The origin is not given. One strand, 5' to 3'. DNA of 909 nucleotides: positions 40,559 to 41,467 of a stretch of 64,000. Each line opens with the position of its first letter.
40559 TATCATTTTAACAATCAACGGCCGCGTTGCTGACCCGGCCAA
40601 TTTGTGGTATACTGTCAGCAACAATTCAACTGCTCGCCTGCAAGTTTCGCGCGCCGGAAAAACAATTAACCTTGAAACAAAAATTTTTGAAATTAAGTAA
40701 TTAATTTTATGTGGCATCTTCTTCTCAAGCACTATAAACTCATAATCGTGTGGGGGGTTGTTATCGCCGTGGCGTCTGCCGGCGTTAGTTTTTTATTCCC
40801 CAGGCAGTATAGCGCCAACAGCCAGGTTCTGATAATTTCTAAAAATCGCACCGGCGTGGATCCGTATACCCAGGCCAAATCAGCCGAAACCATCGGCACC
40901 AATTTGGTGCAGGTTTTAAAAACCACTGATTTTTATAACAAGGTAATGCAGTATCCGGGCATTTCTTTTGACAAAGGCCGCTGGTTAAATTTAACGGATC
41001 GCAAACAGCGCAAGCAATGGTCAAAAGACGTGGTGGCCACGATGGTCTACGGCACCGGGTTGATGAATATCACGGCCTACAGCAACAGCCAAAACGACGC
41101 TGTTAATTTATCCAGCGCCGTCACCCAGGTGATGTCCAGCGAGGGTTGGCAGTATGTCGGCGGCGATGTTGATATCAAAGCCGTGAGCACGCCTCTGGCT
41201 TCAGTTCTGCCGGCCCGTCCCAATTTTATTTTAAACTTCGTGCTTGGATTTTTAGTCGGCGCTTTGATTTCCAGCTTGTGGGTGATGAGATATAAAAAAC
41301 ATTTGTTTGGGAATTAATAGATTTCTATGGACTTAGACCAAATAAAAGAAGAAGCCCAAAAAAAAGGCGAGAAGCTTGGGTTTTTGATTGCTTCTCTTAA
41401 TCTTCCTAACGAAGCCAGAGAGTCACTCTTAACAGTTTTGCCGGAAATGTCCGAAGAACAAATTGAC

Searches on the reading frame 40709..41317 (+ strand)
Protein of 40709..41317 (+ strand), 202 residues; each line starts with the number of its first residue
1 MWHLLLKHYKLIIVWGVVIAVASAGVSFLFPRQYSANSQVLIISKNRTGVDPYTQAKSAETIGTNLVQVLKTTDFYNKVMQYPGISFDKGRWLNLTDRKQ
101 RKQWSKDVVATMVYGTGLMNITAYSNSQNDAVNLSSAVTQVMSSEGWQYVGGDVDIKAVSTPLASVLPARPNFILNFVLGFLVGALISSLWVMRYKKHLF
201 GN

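Call 31: search_protein_families(library=pfam, proteins=[window:40709-41317:+], max_evalue=0.001)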
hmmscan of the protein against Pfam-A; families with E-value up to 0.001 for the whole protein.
window:40709-41317:+ (202 aa): 1 family
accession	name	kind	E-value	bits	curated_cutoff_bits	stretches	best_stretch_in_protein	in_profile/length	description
PF02706.20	Wzz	-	2.5e-06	28.1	25.5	1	3-81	10-89/91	Chain length determinant protein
